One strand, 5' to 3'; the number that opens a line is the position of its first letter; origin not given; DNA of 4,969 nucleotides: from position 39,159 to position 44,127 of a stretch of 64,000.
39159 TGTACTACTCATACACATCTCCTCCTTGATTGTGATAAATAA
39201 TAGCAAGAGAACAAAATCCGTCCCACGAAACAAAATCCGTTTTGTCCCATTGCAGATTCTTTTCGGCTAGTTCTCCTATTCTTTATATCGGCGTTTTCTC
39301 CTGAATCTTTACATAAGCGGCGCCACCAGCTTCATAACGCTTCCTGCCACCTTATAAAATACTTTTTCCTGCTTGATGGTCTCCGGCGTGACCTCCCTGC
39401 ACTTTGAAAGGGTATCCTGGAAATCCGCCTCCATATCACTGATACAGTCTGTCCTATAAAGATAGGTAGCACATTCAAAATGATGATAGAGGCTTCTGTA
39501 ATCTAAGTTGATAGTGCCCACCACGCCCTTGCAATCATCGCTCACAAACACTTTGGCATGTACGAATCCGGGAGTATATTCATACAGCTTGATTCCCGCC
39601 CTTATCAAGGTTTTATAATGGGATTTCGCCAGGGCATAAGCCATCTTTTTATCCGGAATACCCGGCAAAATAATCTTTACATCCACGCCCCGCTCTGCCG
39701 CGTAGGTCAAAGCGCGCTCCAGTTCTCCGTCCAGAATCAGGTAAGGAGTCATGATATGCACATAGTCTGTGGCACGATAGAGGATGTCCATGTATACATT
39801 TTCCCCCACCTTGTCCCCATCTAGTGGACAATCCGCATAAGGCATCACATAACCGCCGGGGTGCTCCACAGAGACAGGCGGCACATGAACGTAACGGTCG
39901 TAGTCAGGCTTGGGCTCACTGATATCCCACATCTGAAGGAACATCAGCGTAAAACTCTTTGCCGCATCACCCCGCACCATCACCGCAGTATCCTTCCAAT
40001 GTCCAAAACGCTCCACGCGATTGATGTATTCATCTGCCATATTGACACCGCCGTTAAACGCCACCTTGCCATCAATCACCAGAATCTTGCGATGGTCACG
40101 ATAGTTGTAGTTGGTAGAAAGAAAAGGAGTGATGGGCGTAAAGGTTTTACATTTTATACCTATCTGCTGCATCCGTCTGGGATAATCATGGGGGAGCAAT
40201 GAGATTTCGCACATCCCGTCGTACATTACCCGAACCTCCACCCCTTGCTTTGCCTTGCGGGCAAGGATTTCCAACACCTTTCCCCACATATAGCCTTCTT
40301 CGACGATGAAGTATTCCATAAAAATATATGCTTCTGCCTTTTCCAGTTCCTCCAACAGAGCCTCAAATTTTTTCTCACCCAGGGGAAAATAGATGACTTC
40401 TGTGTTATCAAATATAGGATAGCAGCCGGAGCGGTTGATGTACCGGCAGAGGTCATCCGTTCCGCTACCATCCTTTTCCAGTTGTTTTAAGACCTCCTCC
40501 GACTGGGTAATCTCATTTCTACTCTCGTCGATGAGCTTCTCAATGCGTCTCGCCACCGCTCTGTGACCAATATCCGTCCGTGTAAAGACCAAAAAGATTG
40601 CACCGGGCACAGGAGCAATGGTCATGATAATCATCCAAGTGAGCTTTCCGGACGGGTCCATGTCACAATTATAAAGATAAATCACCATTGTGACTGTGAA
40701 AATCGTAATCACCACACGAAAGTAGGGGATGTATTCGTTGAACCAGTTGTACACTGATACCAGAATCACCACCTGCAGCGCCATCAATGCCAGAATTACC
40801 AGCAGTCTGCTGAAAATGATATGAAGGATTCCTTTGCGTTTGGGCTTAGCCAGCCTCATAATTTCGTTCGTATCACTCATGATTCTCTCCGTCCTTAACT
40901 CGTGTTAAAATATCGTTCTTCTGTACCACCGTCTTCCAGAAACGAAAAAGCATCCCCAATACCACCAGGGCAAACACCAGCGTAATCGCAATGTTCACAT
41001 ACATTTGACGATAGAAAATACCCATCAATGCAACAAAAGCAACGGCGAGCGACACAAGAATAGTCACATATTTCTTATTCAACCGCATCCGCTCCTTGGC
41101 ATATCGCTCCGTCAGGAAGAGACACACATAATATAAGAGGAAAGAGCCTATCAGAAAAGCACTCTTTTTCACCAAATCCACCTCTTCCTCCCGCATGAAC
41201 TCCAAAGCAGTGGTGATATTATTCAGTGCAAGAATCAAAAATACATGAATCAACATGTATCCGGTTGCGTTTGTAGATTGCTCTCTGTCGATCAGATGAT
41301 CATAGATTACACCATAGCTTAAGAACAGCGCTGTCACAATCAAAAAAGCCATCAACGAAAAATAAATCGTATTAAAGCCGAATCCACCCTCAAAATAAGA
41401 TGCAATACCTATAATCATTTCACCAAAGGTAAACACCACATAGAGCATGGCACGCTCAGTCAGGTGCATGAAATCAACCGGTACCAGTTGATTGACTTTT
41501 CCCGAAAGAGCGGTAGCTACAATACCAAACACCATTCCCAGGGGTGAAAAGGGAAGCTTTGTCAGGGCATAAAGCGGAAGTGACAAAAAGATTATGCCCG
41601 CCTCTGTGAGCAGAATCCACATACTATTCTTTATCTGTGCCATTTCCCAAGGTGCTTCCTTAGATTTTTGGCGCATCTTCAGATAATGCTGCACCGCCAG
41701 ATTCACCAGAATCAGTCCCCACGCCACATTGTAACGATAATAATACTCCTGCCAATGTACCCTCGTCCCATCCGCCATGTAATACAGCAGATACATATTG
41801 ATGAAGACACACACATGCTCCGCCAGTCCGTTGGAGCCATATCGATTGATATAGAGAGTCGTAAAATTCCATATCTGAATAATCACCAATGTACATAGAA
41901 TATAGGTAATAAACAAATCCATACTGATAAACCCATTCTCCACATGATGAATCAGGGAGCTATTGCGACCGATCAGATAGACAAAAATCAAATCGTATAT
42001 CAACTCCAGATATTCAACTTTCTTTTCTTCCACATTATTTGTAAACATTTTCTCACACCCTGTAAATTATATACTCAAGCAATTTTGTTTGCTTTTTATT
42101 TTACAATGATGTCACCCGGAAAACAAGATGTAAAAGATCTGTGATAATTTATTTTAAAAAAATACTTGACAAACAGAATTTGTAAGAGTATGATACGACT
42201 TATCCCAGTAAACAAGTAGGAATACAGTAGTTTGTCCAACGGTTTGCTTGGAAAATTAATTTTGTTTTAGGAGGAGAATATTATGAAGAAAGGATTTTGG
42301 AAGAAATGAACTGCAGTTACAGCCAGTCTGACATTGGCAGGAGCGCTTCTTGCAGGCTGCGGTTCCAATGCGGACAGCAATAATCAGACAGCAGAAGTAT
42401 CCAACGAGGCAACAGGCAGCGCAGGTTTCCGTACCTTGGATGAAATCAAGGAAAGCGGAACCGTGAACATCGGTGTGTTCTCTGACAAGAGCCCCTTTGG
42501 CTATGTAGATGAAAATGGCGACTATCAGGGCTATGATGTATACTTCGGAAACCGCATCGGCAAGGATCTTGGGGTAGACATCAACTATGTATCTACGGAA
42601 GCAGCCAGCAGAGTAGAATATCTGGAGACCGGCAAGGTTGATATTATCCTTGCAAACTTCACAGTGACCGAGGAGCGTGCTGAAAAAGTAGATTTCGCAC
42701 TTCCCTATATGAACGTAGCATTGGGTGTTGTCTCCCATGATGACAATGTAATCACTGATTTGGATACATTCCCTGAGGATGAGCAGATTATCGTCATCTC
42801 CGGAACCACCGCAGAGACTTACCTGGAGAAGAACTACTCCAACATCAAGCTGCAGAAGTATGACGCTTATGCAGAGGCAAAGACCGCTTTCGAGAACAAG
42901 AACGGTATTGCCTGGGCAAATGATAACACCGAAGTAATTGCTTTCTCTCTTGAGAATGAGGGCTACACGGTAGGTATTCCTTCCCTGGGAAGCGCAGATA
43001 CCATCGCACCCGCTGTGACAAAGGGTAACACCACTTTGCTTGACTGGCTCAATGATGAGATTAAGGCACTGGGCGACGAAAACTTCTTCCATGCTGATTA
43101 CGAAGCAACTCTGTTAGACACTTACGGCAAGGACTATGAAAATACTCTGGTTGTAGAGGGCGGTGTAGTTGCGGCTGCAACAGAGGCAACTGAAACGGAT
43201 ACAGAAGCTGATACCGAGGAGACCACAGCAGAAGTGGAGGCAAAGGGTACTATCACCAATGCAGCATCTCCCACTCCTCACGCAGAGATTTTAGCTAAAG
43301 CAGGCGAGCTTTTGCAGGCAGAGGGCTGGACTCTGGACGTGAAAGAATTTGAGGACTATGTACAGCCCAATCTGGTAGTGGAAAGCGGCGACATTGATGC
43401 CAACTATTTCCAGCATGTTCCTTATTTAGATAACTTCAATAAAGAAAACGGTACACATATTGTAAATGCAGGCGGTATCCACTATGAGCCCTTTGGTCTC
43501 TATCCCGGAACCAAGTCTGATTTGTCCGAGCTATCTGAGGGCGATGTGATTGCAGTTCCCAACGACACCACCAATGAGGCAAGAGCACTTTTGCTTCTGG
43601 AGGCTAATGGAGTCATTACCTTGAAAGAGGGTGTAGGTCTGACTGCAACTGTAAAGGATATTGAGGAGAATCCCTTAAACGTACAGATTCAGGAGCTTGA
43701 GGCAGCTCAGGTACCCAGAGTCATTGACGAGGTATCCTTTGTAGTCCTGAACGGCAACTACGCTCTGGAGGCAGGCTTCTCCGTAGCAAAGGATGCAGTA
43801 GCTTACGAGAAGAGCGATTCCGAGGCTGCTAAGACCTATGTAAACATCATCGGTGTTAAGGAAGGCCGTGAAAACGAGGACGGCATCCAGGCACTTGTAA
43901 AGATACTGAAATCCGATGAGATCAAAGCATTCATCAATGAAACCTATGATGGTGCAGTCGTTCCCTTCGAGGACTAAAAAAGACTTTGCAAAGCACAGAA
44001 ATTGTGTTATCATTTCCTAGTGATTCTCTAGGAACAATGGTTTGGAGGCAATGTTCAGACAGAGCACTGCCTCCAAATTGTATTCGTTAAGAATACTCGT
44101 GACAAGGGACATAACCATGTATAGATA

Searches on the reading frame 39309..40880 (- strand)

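Call 7: search_protein_families(library=pfam, proteins=[window:39309-40880:-], max_evalue=0.001)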
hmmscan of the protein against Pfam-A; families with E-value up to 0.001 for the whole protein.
window:39309-40880:- (523 aa): 3 families
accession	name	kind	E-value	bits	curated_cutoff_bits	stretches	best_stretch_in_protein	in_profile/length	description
PF13091.12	PLDc_2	-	1.5e-34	119.1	27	2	365-489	3-130/132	PLD-like domain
PF00614.28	PLDc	-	5.5e-14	51.9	21.9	1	258-285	1-28/28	Phospholipase D Active site motif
PF13396.11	PLDc_N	-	0.00017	21.9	23.3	1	60-96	1-36/42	Phospholipase_D-nuclease N-terminal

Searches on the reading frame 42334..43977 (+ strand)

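Call 75: search_protein_families(library=pfam, proteins=[window:42334-43977:+], max_evalue=0.00001)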
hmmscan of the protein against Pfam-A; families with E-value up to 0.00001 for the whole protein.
window:42334-43977:+ (547 aa): 2 families
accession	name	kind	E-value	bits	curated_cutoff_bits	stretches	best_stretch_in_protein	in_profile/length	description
PF03180.19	Lipoprotein_9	-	5e-82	275.1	27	1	310-544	4-234/236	NlpA lipoprotein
PF00497.25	SBP_bac_3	-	3.5e-27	95.2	26.4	1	45-247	2-117/132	Bacterial extracellular solute-binding proteins, family 3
